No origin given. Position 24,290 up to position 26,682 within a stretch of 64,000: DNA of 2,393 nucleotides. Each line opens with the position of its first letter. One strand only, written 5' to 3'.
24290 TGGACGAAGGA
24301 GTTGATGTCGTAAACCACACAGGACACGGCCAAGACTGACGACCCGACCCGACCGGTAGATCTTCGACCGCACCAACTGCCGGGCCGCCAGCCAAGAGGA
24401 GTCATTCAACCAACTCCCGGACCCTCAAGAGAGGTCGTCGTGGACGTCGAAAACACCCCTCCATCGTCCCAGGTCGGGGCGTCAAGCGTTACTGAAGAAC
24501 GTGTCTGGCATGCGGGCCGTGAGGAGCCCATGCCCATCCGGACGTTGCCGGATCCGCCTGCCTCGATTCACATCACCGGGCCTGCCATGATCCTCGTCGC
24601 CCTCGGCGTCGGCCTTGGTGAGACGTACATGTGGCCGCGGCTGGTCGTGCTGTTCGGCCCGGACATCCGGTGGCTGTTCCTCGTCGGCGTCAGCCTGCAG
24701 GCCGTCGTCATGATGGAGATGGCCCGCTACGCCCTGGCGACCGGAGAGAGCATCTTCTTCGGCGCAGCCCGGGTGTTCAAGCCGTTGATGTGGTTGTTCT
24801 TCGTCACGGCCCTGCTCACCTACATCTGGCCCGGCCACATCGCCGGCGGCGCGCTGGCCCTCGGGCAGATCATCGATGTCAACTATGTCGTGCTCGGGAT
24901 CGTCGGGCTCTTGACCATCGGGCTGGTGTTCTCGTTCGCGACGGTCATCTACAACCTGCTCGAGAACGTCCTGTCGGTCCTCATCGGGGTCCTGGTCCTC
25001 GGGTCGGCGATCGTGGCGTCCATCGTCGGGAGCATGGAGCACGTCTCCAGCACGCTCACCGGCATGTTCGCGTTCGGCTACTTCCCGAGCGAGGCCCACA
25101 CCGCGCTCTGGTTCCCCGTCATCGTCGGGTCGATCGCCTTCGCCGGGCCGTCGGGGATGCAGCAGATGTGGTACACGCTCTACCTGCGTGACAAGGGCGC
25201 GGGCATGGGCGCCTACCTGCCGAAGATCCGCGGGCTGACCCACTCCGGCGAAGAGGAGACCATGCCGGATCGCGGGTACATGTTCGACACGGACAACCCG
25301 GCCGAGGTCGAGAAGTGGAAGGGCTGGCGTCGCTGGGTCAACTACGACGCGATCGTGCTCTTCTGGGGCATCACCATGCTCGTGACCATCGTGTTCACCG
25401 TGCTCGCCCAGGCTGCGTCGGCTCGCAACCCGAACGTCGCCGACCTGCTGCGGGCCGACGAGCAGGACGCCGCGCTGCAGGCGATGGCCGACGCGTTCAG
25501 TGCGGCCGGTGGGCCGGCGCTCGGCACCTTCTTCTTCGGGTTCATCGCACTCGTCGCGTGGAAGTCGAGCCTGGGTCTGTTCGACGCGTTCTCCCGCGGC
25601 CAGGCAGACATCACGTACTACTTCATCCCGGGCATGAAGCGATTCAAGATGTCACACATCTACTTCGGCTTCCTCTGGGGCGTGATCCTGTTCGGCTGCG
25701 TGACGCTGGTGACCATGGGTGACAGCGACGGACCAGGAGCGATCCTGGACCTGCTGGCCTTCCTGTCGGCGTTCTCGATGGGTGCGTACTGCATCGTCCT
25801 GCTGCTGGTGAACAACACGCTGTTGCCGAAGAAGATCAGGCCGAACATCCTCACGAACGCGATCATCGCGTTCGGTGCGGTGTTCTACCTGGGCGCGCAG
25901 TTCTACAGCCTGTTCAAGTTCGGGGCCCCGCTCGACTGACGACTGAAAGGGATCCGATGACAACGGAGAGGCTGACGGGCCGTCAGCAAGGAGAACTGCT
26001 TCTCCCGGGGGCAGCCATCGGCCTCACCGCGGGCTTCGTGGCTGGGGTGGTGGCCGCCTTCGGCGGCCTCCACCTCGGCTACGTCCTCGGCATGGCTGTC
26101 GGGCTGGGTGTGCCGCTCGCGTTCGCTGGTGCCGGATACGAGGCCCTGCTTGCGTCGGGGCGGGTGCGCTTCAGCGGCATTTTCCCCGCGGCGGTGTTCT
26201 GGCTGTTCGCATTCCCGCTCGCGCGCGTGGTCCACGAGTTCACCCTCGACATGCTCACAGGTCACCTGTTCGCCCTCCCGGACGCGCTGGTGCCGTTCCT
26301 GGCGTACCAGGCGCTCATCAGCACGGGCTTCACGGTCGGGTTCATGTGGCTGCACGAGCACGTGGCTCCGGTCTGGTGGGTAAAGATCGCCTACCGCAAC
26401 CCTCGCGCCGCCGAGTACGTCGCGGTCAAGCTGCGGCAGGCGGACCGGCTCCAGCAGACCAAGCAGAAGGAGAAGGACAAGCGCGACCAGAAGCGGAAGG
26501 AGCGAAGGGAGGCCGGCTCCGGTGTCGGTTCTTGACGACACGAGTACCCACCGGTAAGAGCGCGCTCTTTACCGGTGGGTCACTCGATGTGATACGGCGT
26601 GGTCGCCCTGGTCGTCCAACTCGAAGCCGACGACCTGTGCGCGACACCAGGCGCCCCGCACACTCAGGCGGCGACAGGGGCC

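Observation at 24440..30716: Uncharacterised cassette: two paralogous Nramp-like transporters flanking a small charged-tail membrane protein and a PhnA-like hydrolase, next to a FadR-type regulator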

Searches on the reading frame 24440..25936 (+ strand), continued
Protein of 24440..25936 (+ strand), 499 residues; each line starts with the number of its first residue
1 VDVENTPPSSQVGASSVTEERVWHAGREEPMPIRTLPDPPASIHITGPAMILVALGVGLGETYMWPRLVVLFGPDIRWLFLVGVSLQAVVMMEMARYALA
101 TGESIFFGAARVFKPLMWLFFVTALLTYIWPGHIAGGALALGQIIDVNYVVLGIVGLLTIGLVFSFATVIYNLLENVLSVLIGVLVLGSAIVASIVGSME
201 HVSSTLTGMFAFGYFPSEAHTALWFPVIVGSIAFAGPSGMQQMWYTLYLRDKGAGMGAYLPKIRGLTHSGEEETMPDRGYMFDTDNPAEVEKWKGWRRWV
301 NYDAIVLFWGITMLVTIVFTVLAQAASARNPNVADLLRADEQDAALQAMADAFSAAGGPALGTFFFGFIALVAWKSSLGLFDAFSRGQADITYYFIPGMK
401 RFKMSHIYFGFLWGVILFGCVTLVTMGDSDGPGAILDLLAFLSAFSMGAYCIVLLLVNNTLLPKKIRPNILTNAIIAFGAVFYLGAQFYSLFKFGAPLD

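Call 85: search_protein_families(library=pfam, proteins=[L095:3722-5341:+, L095:5272-6591:+, L095:6594-7979:+, L127:436-1683:-, L161:93-1121:-, L141:2700-4022:-, L171:6969-7739:-, L031:11970-12962:+, L018:14745-15608:+, L058:20432-21475:+], max_evalue=0.00001)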
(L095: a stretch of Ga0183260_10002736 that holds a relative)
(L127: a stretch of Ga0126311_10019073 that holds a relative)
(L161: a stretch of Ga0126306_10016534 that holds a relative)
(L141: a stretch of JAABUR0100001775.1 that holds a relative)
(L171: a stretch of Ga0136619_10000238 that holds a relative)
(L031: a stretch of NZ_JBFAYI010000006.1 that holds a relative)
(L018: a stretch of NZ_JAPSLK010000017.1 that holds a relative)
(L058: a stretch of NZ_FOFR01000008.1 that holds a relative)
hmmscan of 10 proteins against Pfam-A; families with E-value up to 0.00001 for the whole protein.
L095:3722-5341:+ (540 aa): 2 families
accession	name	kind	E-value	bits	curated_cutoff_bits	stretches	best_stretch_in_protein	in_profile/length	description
PF02913.24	FAD-oxidase_C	-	1.3e-64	218.8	21.2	1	272-511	2-248/248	FAD linked oxidases, C-terminal domain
PF01565.28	FAD_binding_4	-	2.5e-40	137.8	26.4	1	97-236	1-139/139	FAD binding domain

L095:5272-6591:+ (440 aa): 1 family
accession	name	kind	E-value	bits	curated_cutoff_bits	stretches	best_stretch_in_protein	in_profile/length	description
PF01565.28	FAD_binding_4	-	7.4e-28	97.4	26.4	1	60-194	4-138/139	FAD binding domain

L095:6594-7979:+ (462 aa): 11 families
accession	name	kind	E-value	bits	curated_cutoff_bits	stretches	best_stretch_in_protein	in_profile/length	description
PF02754.22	CCG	-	3.6e-34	117.2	20.6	2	342-425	2-84/85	Cysteine-rich domain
PF13183.11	Fer4_8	-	2.3e-13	50.9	27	1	43-110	2-68/68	4Fe-4S dicluster domain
PF12838.12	Fer4_7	-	8.8e-11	42.5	27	1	46-110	2-52/52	4Fe-4S dicluster domain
PF13534.11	Fer4_17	-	7.4e-10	39.7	22.2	1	46-110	2-60/61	4Fe-4S dicluster domain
PF13237.11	Fer4_10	-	5.8e-09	36.2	25.5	0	89-116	2-32/53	4Fe-4S dicluster domain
PF13484.11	Fer4_16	-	5.7e-08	33.9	30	1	46-108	2-65/66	4Fe-4S double cluster binding domain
PF00037.32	Fer4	-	5.9e-08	32.6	21.1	0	92-110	4-22/24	4Fe-4S binding domain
PF12837.12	Fer4_6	-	3.5e-07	30.3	25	0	94-110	7-23/24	4Fe-4S binding domain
PF12797.12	Fer4_2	-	6.5e-07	29.4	24.5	0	91-108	5-22/22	4Fe-4S binding domain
PF12800.12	Fer4_4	-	8.4e-07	29.3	24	0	94-109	2-17/17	4Fe-4S binding domain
PF13187.11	Fer4_9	-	8.7e-07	29.3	27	0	45-109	1-50/52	4Fe-4S dicluster domain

L127:436-1683:- (415 aa): 2 families
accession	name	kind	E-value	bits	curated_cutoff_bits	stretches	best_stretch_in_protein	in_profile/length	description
PF07005.16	SBD_N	-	5.5e-55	187.1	25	1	26-239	2-230/230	Sugar-binding N-terminal domain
PF17042.10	NBD_C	-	1.2e-19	71.9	28.3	1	262-405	1-168/168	Nucleotide-binding C-terminal domain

L161:93-1121:- (342 aa): 1 family
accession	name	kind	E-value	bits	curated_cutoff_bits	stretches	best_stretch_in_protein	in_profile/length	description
PF04166.17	PdxA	-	1.1e-108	363.5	27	1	35-322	4-286/286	Pyridoxal phosphate biosynthetic protein PdxA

L141:2700-4022:- (440 aa): 1 family
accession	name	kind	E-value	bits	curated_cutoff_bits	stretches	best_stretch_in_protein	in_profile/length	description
PF09861.14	Lar_N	-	9.1e-10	38.5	23.3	1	17-149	30-167/204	Lactate racemase N-terminal domain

L171:6969-7739:- (256 aa): 3 families
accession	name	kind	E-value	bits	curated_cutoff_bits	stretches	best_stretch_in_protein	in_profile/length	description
PF13561.12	adh_short_C2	-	9.7e-68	228.7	27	1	23-253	1-235/236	Enoyl-(Acyl carrier protein) reductase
PF00106.31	adh_short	-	5.8e-46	156.9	26.6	1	17-206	1-192/195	short chain dehydrogenase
PF08659.16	KR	-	3.2e-14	53.7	22.6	1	20-176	4-162/180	KR domain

L031:11970-12962:+ (331 aa): 1 family
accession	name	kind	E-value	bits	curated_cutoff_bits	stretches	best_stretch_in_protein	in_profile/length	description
PF03741.22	TerC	-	6.6e-50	169.8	27.8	1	63-267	1-177/178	Integral membrane protein TerC family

L018:14745-15608:+ (288 aa): 2 families
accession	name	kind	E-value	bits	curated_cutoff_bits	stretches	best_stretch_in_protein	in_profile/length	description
PF08546.17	ApbA_C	-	2.7e-33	115.4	22.7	1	160-278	1-121/125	Ketopantoate reductase PanE/ApbA C terminal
PF02558.23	ApbA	-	6.5e-12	45.7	22.2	1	2-67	37-103/150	Ketopantoate reductase PanE/ApbA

L058:20432-21475:+ (348 aa): 1 family
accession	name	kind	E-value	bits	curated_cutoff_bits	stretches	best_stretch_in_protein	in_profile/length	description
PF00171.27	Aldedh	-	6.8e-52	177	23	1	44-347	7-317/461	Aldehyde dehydrogenase family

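Call 102: search_protein_families(library=ncbifam, proteins=[P0147, P0153, P0160, P0169, P0209, P0279, L031:11970-12962:+, L018:14745-15608:+], max_evalue=0.001)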
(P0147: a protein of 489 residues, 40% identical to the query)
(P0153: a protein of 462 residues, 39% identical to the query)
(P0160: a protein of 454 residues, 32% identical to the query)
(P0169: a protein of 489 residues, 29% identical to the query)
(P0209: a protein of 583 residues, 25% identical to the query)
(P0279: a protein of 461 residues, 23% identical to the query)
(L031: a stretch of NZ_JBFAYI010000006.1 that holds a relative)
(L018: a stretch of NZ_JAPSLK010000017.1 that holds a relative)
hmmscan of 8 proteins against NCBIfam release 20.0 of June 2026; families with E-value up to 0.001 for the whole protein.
P0147 (489 aa): 1 family
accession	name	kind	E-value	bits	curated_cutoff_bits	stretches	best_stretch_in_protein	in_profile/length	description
NF037982.1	Nramp_1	equivalog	3.8e-86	289.8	50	1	36-453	1-404/404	Nramp family divalent metal transporter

P0153 (462 aa): 1 family
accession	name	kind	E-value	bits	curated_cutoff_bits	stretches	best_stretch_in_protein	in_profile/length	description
NF037982.1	Nramp_1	equivalog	8.4e-74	249.2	50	1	3-419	1-404/404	Nramp family divalent metal transporter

P0160 (454 aa): 1 family
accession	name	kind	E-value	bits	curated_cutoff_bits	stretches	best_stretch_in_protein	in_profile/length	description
NF037982.1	Nramp_1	equivalog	6.6e-45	154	50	1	1-413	4-401/404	Nramp family divalent metal transporter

P0169 (489 aa): 1 family
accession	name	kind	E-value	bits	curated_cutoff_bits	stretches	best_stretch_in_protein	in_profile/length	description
NF037982.1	Nramp_1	equivalog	1.4e-143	479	50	1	45-451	1-402/404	Nramp family divalent metal transporter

P0209 (583 aa): 1 family
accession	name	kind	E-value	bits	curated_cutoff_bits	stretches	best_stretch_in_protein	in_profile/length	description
NF037982.1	Nramp_1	equivalog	1.8e-78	264.5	50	1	82-487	1-403/404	Nramp family divalent metal transporter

P0279 (461 aa): 1 family
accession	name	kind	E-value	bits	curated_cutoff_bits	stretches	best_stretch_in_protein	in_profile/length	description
NF037982.1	Nramp_1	equivalog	5.2e-59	200.5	50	1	17-423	1-404/404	Nramp family divalent metal transporter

L031:11970-12962:+ (331 aa): 3 families
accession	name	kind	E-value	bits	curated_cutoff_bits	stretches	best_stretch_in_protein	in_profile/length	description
TIGR03718.1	R_switched_Alx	subfamily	2.7e-111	371.9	246.4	1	1-305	5-302/303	TerC/Alx family metal homeostasis membrane protein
TIGR03716.1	R_switched_YkoY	subfamily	8e-17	61.6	138.5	1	69-289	9-201/220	integral membrane protein, YkoY family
TIGR03717.1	R_switched_YjbE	subfamily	8.9e-11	41.8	134.8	1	72-266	12-174/176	YjbE family putative metal transport protein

L018:14745-15608:+ (288 aa): 15 families
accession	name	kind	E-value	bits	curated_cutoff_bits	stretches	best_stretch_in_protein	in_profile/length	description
NF005089.0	PRK06522.1-4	subfamily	2.2e-115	385.5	223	1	1-285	38-321/326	2-dehydropantoate 2-reductase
TIGR00745.1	apbA_panE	subfamily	1.6e-44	152.4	141.35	2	96-282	113-302/305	2-dehydropantoate 2-reductase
NF005091.0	PRK06522.2-2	equivalog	2.4e-42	145.2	252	2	88-277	107-292/302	2-dehydropantoate 2-reductase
NF004887.0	PRK06249.1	equivalog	1.9e-36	125.9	360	2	94-284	116-313/316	putative 2-dehydropantoate 2-reductase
NF005094.0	PRK06522.2-5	equivalog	7e-28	97.8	382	2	98-277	114-297/307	2-dehydropantoate 2-reductase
NF006083.0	PRK08229.1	equivalog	1.6e-16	60.2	371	2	235-276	270-311/341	2-dehydropantoate 2-reductase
NF005092.1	PRK06522.2-3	equivalog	4.5e-16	58.9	500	1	99-275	111-288/296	2-dehydropantoate 2-reductase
NF005088.0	PRK06522.1-2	subfamily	5.1e-16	58.6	371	1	104-272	122-292/308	2-dehydropantoate 2-reductase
NF009542.0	PRK12921.1-4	equivalog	1.2e-15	57.6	288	1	98-276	104-277/286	oxidoreductase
NF009541.0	PRK12921.1-1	equivalog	1.5e-15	57.3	338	1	89-270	105-281/297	oxidoreductase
NF005093.0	PRK06522.2-4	equivalog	4.5e-13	49.2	308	1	135-281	153-296/304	2-dehydropantoate 2-reductase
NF005087.0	PRK06522.1-1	equivalog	6.9e-11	41.8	351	1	117-276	126-283/296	2-dehydropantoate 2-reductase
NF004311.0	PRK05708.1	equivalog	2.7e-10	39.6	378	1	92-275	108-290/305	putative 2-dehydropantoate 2-reductase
NF009543.0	PRK12921.1-5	equivalog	4.2e-07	29.4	339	1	101-270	118-291/305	oxidoreductase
NF005090.0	PRK06522.2-1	equivalog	7.7e-07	28.6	496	1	156-278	170-289/296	2-dehydropantoate 2-reductase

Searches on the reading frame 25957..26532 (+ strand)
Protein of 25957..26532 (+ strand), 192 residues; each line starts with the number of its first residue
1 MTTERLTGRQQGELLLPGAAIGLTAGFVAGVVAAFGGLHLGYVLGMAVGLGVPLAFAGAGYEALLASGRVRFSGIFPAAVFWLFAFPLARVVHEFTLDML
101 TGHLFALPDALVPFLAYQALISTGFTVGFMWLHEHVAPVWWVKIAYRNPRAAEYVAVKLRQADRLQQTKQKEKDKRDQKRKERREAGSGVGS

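Call 9: search_protein_families(library=pfam, proteins=[window:25957-26532:+], max_evalue=1)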
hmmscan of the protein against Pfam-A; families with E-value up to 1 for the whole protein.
window:25957-26532:+ (192 aa): 1 family
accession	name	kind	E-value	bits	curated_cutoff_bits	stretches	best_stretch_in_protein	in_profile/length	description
PF14110.11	DUF4282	-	0.032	15.3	27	1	39-99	14-74/86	Domain of unknown function (DUF4282)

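Call 10: search_protein_families(library=ncbifam, proteins=[window:25957-26532:+], max_evalue=1)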
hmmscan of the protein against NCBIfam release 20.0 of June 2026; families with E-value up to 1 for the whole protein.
window:25957-26532:+ (192 aa): 0 families

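Call 28: find_homologous_proteins(query=window:25957-26532:+)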
Query window:25957-26532:+ (192 aa): 25 proteins with E <= 0.001 among 1326 candidates.
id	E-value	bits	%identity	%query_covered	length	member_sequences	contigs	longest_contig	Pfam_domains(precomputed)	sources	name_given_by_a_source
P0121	3.1e-121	420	100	100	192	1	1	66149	-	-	-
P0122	2.3e-93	329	78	98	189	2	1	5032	-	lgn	-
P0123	6.4e-93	328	78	96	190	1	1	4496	-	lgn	-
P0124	1.6e-87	310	77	96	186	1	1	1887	-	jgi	jgi:hypothetical protein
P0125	2.7e-52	196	57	88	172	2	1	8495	-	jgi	jgi:hypothetical protein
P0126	6.9e-52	194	49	93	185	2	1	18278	-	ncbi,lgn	-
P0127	2.8e-51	192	56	85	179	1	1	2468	-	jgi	jgi:hypothetical protein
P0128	2.1e-50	189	57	83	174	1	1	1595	-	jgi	jgi:hypothetical protein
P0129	3.4e-50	189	55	89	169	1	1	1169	-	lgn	-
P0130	2.6e-46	176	47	95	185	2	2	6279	-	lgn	-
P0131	9.7e-46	174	49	90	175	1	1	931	-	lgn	-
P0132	3.4e-44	169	48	94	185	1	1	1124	-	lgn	-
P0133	1.1e-37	148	48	86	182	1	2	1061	-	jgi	jgi:hypothetical protein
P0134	1.5e-33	134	44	84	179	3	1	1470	-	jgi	jgi:hypothetical protein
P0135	1.7e-32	131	48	74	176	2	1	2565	-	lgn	-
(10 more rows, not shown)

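Call 100: predict_structure(alignment_id=A7)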
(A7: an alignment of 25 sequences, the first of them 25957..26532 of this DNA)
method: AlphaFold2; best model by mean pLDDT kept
length: 192 residues; sequences in the alignment: 25
mean_pLDDT: 90.0   pTM: 0.78
mean pLDDT of the five models: 90.0, 89.7, 88.2, 86.7, 84.7
residues with pLDDT >= 90: 117; 70-90: 71; 50-70: 4; < 50: 0
segments of 3 or more residues with pLDDT < 50: none
pLDDT, mean of each block of 10 residues (from residue 1): 80 95 94 95 91 95 90 82 88 85 80 85 90 93 94 92 96 98 93 64
secondary structure, 60 per line:
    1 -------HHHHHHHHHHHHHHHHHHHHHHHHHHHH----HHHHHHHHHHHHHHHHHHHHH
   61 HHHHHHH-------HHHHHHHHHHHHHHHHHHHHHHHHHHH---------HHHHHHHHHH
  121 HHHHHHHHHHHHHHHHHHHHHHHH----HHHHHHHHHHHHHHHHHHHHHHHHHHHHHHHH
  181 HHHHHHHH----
elements in order: H8-35 H40-67 H75-101 H111-144 H149-188

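Call 103: fold_search(model_id=the predicted structure, library=pdb)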
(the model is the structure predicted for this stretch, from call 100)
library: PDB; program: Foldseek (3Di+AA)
matches with E <= 10: 49; with E <= 0.001: 0
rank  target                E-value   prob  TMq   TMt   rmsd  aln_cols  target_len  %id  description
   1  4u9l_A                7.1e-01  0.33  0.23  0.24  15.0       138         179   17  Structure of a membrane protein (released 2014-12-03)
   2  4u9n_A                1.5e+00  0.20  0.22  0.24  14.7       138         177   17  Structure of a membrane protein (released 2014-12-03)
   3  4u9l_B                2.4e+00  0.14  0.23  0.24  15.6       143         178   17  Structure of a membrane protein (released 2014-12-03)
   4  5sv1_A                2.8e+00  0.08  0.19  0.17  25.7       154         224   13  Structure of the ExbB/ExbD complex from E. coli at pH 4.5 (released 2016-09-28)
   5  5kc0                  3.3e+00  0.28  0.36  0.40   6.8       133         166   17  Crystal structure of TmRibU, hexagonal crystal form (released 2016-06-29)
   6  8w6i_A                3.8e+00  0.12  0.23  0.17  11.7       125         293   17  Cryo-EM structure of Escherichia coli Str K12 FtsEX complex with ATP-gamma-S in peptidisc (released 2023-12-20)
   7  8w6j_A                4.0e+00  0.12  0.22  0.16  10.5       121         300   13  Cryo-EM structure of Escherichia coli Str K12 FtsE(E163Q)X/EnvC complex with ATP in peptidisc (released 2023-12-20)
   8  9e0h_A                4.0e+00  0.11  0.27  0.32  10.0       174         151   20  De novo calcium channel heptamer, CalC6_3 with DHR extensions. Off target multimerization state (released 2025-10-01)
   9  9kq0_A                4.0e+00  0.06  0.18  0.16  26.0       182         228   16  Structure of TolQRA complex at pH 8.0 from E.coli (released 2026-03-04)
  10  7jpv_E                4.2e+00  0.10  0.22  0.28  11.3       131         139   13  Rabbit Cav1.1 in the presence of 1 micromolar (S)-(-)-Bay K8644 in nanodiscs at 3.4 Angstrom resolution (released 2020-11-18)
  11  5kc4_E                4.7e+00  0.21  0.36  0.40   6.8       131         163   17  Structure of TmRibU, orthorhombic crystal form (released 2016-06-29)
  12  7emf_V                4.9e+00  0.08  0.18  0.24  17.8       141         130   13  Human Mediator (deletion of MED1-IDR) in a Tail-extended conformation (released 2021-05-05)
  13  4ztt_E                4.9e+00  0.02  0.15  0.17  19.9       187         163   12  Crystal structures of ferritin mutants reveal diferric-peroxo intermediates (released 2016-06-15)
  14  9kpz_E                5.2e+00  0.03  0.17  0.16  25.1       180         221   16  Structure of TolQRA complex at pH 5.4 from E.coli (released 2026-03-04)
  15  2zy9_A                5.4e+00  0.08  0.22  0.12  11.4       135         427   18  Improved crystal structure of magnesium transporter MgtE (released 2009-12-01)
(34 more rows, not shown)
